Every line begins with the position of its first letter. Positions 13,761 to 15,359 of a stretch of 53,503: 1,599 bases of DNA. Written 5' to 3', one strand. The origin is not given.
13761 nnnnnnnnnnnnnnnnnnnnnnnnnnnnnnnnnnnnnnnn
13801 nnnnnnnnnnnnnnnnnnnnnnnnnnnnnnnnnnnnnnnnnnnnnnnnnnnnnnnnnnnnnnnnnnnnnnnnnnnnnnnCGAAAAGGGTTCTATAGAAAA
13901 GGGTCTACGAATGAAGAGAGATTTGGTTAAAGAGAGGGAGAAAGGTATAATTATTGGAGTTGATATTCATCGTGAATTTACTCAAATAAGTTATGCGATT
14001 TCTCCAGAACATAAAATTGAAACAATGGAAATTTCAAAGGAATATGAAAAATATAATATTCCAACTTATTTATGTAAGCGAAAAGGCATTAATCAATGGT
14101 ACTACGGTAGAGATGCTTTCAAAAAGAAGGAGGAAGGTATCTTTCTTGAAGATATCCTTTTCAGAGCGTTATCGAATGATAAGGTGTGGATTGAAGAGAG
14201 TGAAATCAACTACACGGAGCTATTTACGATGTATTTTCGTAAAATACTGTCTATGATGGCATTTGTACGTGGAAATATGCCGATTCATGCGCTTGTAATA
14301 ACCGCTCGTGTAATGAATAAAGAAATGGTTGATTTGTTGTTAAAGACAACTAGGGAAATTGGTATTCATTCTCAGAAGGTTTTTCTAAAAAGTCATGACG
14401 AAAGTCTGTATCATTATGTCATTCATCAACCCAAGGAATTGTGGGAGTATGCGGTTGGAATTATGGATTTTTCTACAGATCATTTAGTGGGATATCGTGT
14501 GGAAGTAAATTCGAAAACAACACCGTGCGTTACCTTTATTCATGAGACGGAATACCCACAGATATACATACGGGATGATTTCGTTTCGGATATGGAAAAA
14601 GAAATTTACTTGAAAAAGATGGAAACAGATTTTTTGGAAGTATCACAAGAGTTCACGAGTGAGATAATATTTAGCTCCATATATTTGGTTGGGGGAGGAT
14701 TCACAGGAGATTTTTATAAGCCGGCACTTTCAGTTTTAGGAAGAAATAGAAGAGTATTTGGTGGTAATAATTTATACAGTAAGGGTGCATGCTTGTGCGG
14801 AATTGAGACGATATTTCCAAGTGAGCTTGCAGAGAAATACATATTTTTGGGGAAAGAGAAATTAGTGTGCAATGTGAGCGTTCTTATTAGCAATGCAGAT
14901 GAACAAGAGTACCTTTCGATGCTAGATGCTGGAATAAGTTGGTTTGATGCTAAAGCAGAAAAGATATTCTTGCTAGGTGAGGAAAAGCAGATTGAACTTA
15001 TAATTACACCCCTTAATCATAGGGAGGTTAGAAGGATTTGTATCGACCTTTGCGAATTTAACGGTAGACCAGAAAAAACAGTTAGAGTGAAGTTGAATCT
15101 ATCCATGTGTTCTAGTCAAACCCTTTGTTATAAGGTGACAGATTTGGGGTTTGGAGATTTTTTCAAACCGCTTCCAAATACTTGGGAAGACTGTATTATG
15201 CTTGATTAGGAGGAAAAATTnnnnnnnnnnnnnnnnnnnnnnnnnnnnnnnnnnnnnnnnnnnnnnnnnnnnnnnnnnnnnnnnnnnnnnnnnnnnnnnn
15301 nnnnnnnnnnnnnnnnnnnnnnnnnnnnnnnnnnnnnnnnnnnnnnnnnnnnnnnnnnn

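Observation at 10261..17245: Self-contained four-gene operon of proteins with no recognisable function: giant scaffold + degenerate Hsp70/actin-fold protein + TPR protein + coiled-coil membrane hairpin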

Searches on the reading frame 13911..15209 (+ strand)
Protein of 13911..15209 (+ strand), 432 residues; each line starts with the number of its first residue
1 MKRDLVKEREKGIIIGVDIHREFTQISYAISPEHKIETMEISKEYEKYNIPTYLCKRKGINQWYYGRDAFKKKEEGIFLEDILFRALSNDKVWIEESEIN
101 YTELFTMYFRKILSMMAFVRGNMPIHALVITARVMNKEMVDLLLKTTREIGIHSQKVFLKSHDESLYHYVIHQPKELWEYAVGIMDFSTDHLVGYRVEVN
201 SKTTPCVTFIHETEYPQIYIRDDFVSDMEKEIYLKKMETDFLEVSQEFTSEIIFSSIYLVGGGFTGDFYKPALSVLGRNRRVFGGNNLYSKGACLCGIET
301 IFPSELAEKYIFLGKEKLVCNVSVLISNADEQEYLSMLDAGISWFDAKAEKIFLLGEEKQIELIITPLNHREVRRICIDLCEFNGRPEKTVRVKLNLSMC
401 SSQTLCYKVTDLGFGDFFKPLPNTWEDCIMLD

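Call 3: search_protein_families(library=pfam, proteins=[window:13911-15209:+], max_evalue=1)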
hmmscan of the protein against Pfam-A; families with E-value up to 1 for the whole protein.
window:13911-15209:+ (432 aa): 2 families
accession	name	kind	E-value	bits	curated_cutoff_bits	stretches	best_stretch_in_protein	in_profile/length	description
PF18980.5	DUF5716_C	-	3.6e-81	272.8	34.7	1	128-430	2-295/296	Family of unknown function (DUF5716) C-terminal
PF24366.1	DUF7522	-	0.086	13.4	27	1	206-242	24-60/118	Family of unknown function (DUF7522)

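Call 4: search_protein_families(library=ncbifam, proteins=[window:13911-15209:+], max_evalue=1)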
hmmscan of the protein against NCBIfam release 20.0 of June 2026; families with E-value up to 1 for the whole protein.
window:13911-15209:+ (432 aa): 0 families

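Call 6: search_protein_families(library=padloc, proteins=[window:13911-15209:+], max_evalue=1)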
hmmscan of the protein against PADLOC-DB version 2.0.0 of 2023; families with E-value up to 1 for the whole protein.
window:13911-15209:+ (432 aa): 0 families

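Call 7: search_solved_structures(query=window:13911-15209:+, max_evalue=10)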
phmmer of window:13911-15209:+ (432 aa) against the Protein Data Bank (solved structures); distinct sequences matched with E-value up to 10: 0.

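Call 10: find_homologous_proteins(query=window:13911-15209:+)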
Query window:13911-15209:+ (432 aa): 267 proteins with E <= 0.001 among 2895 candidates; the best 120 are listed.
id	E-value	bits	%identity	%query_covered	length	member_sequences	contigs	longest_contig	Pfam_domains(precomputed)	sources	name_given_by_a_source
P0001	6.5e-293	989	100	100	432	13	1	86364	PF18980.6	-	-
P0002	7.2e-125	436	45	98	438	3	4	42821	PF18980.6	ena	-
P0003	3.7e-113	397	41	98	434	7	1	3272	PF18980.6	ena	-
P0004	1.1e-107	379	43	98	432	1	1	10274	PF18980.6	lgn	-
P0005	1.0e-104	369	43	98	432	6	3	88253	PF18980.6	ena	-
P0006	8.1e-101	356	41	97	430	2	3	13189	PF18980.6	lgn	-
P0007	3.2e-100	354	41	98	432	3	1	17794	PF18980.6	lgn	-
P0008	2.1e-99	352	41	97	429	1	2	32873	PF18980.6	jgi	-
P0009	4.1e-98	348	38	98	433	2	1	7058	PF18980.6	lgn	-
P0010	1.1e-94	336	40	96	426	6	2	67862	PF18980.6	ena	-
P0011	1.6e-93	332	37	96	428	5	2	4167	PF18980.6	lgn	-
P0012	2.9e-93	332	39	96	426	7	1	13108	PF18980.6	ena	-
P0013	1.2e-91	326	38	96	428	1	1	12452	PF18980.6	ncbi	-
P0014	2.7e-90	322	39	96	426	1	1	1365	PF18980.6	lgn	-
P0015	7.9e-90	320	39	96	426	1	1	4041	PF18980.6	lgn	-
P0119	1.9e-72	263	34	97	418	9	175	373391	PF18980.6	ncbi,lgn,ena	-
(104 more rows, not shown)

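Call 16: find_related_loci(query=A1, collection=genome_contigs, flank=10000)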
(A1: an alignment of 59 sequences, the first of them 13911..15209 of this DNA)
Query A1 (432 aa) in genome_contigs; peptide patterns used: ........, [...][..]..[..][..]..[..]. (x = any residue, [..] = any of these).
599 stretches matched a pattern (row limit reached: there are more); 577 encode a relative of the query (tblastn E <= 1e-3); the best 80 are kept; 80 distinct loci.
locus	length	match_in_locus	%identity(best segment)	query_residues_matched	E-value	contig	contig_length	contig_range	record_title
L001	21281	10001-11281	38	2-427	1e-98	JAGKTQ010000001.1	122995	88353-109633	MAG: Lachnospiraceae bacterium isolate cow4.13 cow4_13_5, whole genome shotgun sequence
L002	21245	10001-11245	37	13-425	2e-96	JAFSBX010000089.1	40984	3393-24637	MAG: Lachnospiraceae bacterium isolate RGIG3002 Goat_Rectum-3__c547767, whole genome shotgun sequence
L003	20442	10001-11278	38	6-425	1e-93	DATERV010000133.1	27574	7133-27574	MAG TPA_asm: Lachnospiraceae bacterium isolate SMAG_U9084 k141_694593, whole genome shotgun sequence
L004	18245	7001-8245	37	13-425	6e-93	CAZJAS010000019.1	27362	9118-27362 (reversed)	MAG TPA_asm: uncultured Clostridium sp. isolate SRP294416_co2_412 genome assembly, contig: NODE_1467_length_27362_cov_27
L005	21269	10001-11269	39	13-431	5e-93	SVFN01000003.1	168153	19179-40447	MAG: Lachnospiraceae bacterium isolate SIG333 NODE_154_length_168153_cov_13.036793, whole genome shotgun sequence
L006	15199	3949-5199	37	13-427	4e-93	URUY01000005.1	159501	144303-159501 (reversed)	uncultured Lachnospiraceae bacterium isolate UMGS1368 genome assembly, contig: NODE_25_length_159501_cov_72.262885, whol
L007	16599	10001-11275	37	2-427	1e-92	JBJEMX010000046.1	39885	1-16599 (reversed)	MAG: Lachnospiraceae bacterium isolate LOHA14_bin.033 NODE_382_length_39885_cov_9.267462, whole genome shotgun sequence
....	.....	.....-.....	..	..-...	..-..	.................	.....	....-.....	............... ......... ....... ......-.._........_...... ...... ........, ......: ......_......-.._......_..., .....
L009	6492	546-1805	38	7-425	5e-91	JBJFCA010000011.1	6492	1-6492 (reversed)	MAG: Lachnospiraceae bacterium isolate PUUB40_bin.023 NODE_11384_length_6492_cov_6.203511, whole genome shotgun sequence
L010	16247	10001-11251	36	13-427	6e-91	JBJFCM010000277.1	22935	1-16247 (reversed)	MAG: Lachnospiraceae bacterium isolate PUUB50_bin.024 NODE_860_length_22935_cov_6.733304, whole genome shotgun sequence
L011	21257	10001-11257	36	6-425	1e-90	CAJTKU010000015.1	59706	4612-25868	MAG TPA_asm: uncultured Lachnospiraceae bacterium isolate MGBC100069 genome assembly, contig: MGBC100069.15, whole genom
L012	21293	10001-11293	36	7-431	5e-90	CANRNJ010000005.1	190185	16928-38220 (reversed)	MAG: uncultured Lachnospiraceae bacterium isolate Lapin-021__bin26 genome assembly, contig: Lapin-021__NODE_39_length_19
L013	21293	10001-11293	35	7-431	7e-90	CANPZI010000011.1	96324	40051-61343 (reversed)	MAG: uncultured Lachnospiraceae bacterium isolate Lapin-002__bin54 genome assembly, contig: Lapin-002__NODE_248_length_9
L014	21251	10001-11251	35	13-427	1e-88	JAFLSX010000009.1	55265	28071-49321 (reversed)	MAG: Lachnospiraceae bacterium isolate HAN038 Seq9, whole genome shotgun sequence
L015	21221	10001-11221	36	13-432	1e-88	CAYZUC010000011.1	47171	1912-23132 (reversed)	MAG TPA_asm: uncultured Lachnospiraceae bacterium isolate SRP192927_co1_836 genome assembly, contig: NODE_1058_length_47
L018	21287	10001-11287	35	5-429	7e-89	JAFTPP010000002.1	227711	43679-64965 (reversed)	MAG: Lachnospiraceae bacterium isolate RGIG4034 Roe_deer_Cecum-5__c436, whole genome shotgun sequence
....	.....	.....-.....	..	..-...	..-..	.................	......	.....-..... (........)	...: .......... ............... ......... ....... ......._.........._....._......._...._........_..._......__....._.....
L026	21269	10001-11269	35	1-432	5e-87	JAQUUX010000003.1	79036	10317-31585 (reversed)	MAG: Lachnospiraceae bacterium isolate STD2_153 NODE_999_length_79036_cov_9.736481_Sandtown_D2, whole genome shotgun seq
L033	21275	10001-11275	36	5-427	8e-87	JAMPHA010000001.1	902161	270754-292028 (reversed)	MAG: Clostridium sp. isolate NALB_7961_30 Scaffold_#1__SCF_001__901061_bp, whole genome shotgun sequence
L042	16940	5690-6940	37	8-431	1e-85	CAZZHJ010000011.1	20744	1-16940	MAG TPA_asm: uncultured Lachnospiraceae bacterium isolate SRP199465_co1_222 genome assembly, contig: NODE_6801_length_20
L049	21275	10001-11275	33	2-427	6e-84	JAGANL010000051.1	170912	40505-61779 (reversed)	MAG: Lachnospiraceae bacterium isolate RGIG8602 Water_deer_Cecum.Co__c1386394, whole genome shotgun sequence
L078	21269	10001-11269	34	5-425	6e-82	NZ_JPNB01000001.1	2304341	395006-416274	Kineothrix alysoides strain KNHs209 CC90DRAFT_scf7180000000010_quiver.1_C, whole genome shotgun sequence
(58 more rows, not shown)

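Call 20: predict_structure(alignment_id=A1)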
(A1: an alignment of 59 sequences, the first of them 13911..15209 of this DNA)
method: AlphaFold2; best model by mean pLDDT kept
length: 432 residues; sequences in the alignment: 59
mean_pLDDT: 90.9   pTM: 0.82
mean pLDDT of the five models: 90.9, 90.8, 90.3, 89.4, 89.0
residues with pLDDT >= 90: 308; 70-90: 111; 50-70: 8; < 50: 5
segments of 3 or more residues with pLDDT < 50: 1-5
pLDDT, mean of each block of 10 residues (from residue 1): 55 95 95 91 78 96 95 97 96 96 97 80 91 93 95 91 96 95 94 94 84 95 94 96 97 96 89 95 92 96 89 82 87 89 87 90 88 92 82 95 93 91 91 80
secondary structure, 60 per line:
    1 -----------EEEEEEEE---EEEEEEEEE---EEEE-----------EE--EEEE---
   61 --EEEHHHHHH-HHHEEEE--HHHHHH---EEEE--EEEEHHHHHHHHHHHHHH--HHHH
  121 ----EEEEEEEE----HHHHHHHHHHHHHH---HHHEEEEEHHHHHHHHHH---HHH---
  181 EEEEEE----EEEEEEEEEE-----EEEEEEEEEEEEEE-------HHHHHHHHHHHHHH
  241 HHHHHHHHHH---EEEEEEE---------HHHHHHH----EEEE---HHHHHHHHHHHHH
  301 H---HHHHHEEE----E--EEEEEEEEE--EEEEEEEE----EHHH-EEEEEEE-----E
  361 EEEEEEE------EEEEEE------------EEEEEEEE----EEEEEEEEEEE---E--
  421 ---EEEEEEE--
elements in order: E12-19 E23-31 E35-38 E54-57 E63-65 H66-71 E76-79 H82-87 E91-94 E97-100 H101-114 H117-120 E125-132 H137-150 E157-161 H162-171 E181-186 E191-200 E206-219 H227-250 E254-260 H270-276 E281-284 H288-301 H305-309 E310-312 E320-328 E331-338 E348-354 E360-367 E374-379 E392-399 E404-414 E424-430
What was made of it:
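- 13911..15209 (+): g2, 432 aa, DUF5716. A lidless Hsp70-like protein: nucleotide-binding domain about 1-309 with a reduced lobe IIB, a linker, and a beta substrate-binding domain about 310-432. The canonical phosphate-binding loops are lost. AF2 pLDDT 90.9 (call 20).
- On Hsp70 (Pfam HSP70 / DnaK-HscA-HscC): AF2 model with pLDDT 90.9 (call 20). Eight strands at 320-430 in the model (call 20). Lobe IIB is reduced to one helix, 227-250 (call 20). The protein ends at residue 432 with the last beta strand (call 20).
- Closest known: Eukaryotic Hsp70/Hsp90 TPR co-chaperones. Different: In the model the g2 C-terminus is a beta strand of the fold rather than a free EEVD-like tail (call 20).
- Model pLDDT is 90.9 (call 20). 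Lobe IIB, which holds the adenosine, is reduced to one helix (call 20).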

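Call 23: fold_search(model_id=the predicted structure, library=pdb)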
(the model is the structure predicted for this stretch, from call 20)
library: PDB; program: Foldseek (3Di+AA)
matches with E <= 10: 1262; with E <= 0.001: 308
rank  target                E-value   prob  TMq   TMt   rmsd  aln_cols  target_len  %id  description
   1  4ani_C                5.3e-18  1.00  0.46  0.40  20.1       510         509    9  Structural basis for the intermolecular communication between DnaK and GrpE in the DnaK chaperone system from Geobacil (released 2012-05-23)
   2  9a5j_A                1.8e-17  1.00  0.53  0.39  10.5       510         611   11  Integrative model of DNAK-GUDB by crosslinking MS and deep learning (released 2024-09-18)
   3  7kru_A                2.2e-17  1.00  0.59  0.50   8.5       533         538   10  Stimulating state of a truncated Hsp70 DnaK fused with a substrate peptide (released 2021-09-15)
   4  5obv                  2.9e-17  1.00  0.47  0.40  19.9       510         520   10  Mycoplasma genitalium DnaK deletion mutant lacking SBDalpha in complex with ADP and Pi. (released 2018-05-09)
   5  7krv_A                4.3e-17  1.00  0.60  0.50   8.4       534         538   10  Stimulating state of disulfide-bridged Hsp70 DnaK (released 2021-09-15)
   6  5obu                  7.2e-17  1.00  0.49  0.42  20.1       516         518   11  Mycoplasma genitalium DnaK deletion mutant lacking SBDalpha in complex with AMPPNP. (released 2018-05-09)
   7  2v7y                  7.6e-17  1.00  0.48  0.42  22.0       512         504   10  Crystal structure of the molecular chaperone DnaK from Geobacillus kaustophilus HTA426 in post-ATP hydrolysis state (released 2008-04-08)
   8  7kzi_A                1.4e-16  1.00  0.54  0.41  10.2       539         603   10  Intermediate state (QQQ) of near full-length DnaK alternatively fused with a substrate peptide (released 2021-05-12)
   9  7krv_B                2.2e-16  1.00  0.59  0.49   8.4       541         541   10  Stimulating state of disulfide-bridged Hsp70 DnaK (released 2021-09-15)
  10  7kru_B                2.6e-16  1.00  0.60  0.49   8.3       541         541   10  Stimulating state of a truncated Hsp70 DnaK fused with a substrate peptide (released 2021-09-15)
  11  4b9q_C                3.8e-16  1.00  0.52  0.40  10.7       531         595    9  Open conformation of ATP-bound Hsp70 homolog DnaK (released 2012-11-14)
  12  7kzu                  4.3e-16  1.00  0.54  0.45  10.6       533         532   10  Quasi-intermediate state (Q) of a truncated Hsp70 DnaK fused with a substrate peptide (released 2021-05-12)
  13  4b9q_A                4.5e-16  1.00  0.54  0.41  10.6       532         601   10  Open conformation of ATP-bound Hsp70 homolog DnaK (released 2012-11-14)
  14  9bls_A                2.3e-15  1.00  0.43  0.33  21.2       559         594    8  Structure of the human mitochondrial Hsp70 (mortalin; R126W mutant) bound to nucleotide exchange factor GrpEL1 (WT) (released 2025-01-15)
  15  7ko2_B                2.7e-15  1.00  0.52  0.40  10.7       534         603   10  Restraining state of near full-length Hsp70 DnaK (released 2021-09-15)
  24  6sr6_C                1.9e-14  1.00  0.49  0.42  17.3       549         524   11  Crystal structure of the RAC core with a pseudo substrate bound to Ssz1 SBD (released 2020-03-25)
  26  7x3k_B                2.8e-14  1.00  0.48  0.42  16.9       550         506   13  Cryo-EM structure of RAC in the State C2 RNC-RAC complex (released 2022-06-29)
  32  6sr6_A                5.1e-14  1.00  0.51  0.44  16.3       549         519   11  Crystal structure of the RAC core with a pseudo substrate bound to Ssz1 SBD (released 2020-03-25)
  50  5mb9_B                2.0e-12  1.00  0.50  0.44  15.0       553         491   11  Crystal structure of the eukaryotic ribosome associated complex (RAC), a unique Hsp70/Hsp40 pair (released 2016-12-28)
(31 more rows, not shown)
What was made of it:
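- On Hsp70 (Pfam HSP70 / DnaK-HscA-HscC): The top 50 Foldseek PDB hits are all Hsp70 or Hsp110, with E down to 5e-18 and probability 1.00 (call 23).
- Closest known: Ssz1 in the eukaryotic ribosome-associated complex. Same: RAC structures 6sr6, 7x3k and 5mb9 are among the fold hits (call 23).
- The top 50 PDB fold matches are all Hsp70 or Hsp110 and span both the nucleotide-binding and beta substrate-binding domains, with E values down to 5e-18 (call 23). The best global superpositions are with docked, allosterically active DnaK states, 7kru and 7krv, at TMq 0.59-0.60 (call 23). g2 has the ASKHA fold, which is shared with actin, MreB and ParM (call 23).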

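Call 42: find_encoding_contigs(protein=P0001, flank=10000, max_places=4)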
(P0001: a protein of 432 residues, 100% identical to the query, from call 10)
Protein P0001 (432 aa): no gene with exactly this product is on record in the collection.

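Call 43: find_encoding_contigs(protein=P0119, flank=10000, max_places=3)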
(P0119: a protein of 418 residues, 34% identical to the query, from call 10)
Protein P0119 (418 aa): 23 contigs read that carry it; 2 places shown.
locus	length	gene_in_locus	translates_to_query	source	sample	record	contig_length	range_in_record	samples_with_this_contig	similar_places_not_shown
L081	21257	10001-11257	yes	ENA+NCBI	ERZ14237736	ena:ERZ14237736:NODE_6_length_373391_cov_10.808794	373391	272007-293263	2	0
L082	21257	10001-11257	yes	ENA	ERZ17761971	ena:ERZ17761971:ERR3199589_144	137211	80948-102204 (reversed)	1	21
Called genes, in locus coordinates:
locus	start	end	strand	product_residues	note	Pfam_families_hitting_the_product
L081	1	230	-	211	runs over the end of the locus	PF02589:LUD_dom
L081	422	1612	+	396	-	PF07690:MFS_1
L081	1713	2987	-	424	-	PF01471:PG_binding_1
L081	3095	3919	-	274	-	-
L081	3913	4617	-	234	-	PF00005:ABC_tran, PF13304:AAA_21 (weak)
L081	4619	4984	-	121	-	PF00392:GntR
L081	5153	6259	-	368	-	PF00155:Aminotran_1_2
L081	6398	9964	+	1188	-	PF18984:DUF5717_N, PF18983:DUF5717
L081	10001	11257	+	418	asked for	PF18980:DUF5716_C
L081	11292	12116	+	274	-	-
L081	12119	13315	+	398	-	-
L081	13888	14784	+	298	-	PF00497:SBP_bac_3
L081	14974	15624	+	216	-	PF00528:BPD_transp_1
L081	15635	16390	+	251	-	PF00005:ABC_tran, PF02463:SMC_N (weak), PF13304:AAA_21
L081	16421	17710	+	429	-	PF02127:Peptidase_M18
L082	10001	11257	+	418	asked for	PF18980:DUF5716_C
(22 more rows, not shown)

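Call 47: search_solved_structures(query=A1, max_evalue=10, show_alignments=3)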
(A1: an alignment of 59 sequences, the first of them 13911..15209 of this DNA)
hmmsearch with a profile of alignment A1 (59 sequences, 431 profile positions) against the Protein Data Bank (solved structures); distinct sequences matched with E-value up to 10: 1.
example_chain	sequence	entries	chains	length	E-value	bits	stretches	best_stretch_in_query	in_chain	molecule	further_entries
5hu4_A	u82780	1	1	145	0.38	12.5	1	154-217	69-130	Cysteine protease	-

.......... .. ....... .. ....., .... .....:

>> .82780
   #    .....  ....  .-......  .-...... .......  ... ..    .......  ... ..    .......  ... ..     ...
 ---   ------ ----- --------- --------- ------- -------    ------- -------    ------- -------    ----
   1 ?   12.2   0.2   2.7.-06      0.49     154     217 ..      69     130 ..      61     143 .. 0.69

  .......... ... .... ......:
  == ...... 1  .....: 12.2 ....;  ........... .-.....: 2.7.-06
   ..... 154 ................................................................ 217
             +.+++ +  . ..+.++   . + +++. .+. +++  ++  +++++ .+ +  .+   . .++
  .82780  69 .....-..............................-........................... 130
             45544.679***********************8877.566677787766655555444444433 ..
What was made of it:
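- On Hsp70 (Pfam HSP70 / DnaK-HscA-HscC): The family profile finds no Hsp70 chain in the PDB at E<=10 (call 47).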

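Call 50: find_related_loci(query=A1, collection=viral_contigs, flank=10000)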
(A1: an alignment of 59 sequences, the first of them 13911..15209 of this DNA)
Query A1 (432 aa) in viral_contigs; peptide patterns used: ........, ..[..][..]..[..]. (x = any residue, [..] = any of these).
37 stretches matched a pattern; 1 encode a relative of the query (tblastn E <= 1e-3); 1 distinct loci.
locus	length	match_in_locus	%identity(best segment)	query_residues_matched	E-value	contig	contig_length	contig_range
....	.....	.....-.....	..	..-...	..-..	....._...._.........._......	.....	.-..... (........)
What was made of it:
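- The family is essentially absent from viral contigs, with 1 hit at a contig end (call 50).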

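Call 65: search_protein_representatives(alignment_id=A1)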
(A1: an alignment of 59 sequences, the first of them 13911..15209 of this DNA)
Query: 59 sequences, 431 profile positions. Proteins with E-value up to 0.001 (for the whole library): 1859; up to 1e-10: 1267; up to 1e-30: 699. The best 150 are listed.
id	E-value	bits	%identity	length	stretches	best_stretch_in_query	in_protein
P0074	6.2e-185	631.4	-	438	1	3-430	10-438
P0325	1.0e-181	620.8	-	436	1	3-430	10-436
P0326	6.7e-181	618.1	-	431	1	1-430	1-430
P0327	1.1e-171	587.7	-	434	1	1-430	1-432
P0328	5.5e-168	575.5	-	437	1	3-430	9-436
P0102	5.2e-167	572.3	-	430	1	1-429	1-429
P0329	2.3e-164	563.6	-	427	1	4-430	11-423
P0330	2.2e-163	560.3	-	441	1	3-430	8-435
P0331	4.9e-162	555.9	-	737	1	7-428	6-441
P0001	4.6e-160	549.4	-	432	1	4-430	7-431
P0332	7.8e-160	548.7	-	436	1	3-430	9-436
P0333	4.0e-159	546.3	-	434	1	3-430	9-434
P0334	7.2e-159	545.5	-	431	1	2-429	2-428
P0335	1.8e-158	544.1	-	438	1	9-430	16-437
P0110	4.6e-158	542.8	-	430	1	3-430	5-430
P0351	5.3e-146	503.1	-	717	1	4-430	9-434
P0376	1.4e-129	449.0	-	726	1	3-430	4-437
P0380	1.0e-125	436.2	-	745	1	5-428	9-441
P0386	3.1e-123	428.1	-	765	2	191-430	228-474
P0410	1.5e-113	396.2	-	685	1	9-430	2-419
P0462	1.2e-96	340.4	-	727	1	8-429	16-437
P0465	2.2e-96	339.6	-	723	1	8-430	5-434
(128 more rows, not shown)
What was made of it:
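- On Hsp70 (Pfam HSP70 / DnaK-HscA-HscC): Family lengths are about 410-445 aa (calls 10, 65).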
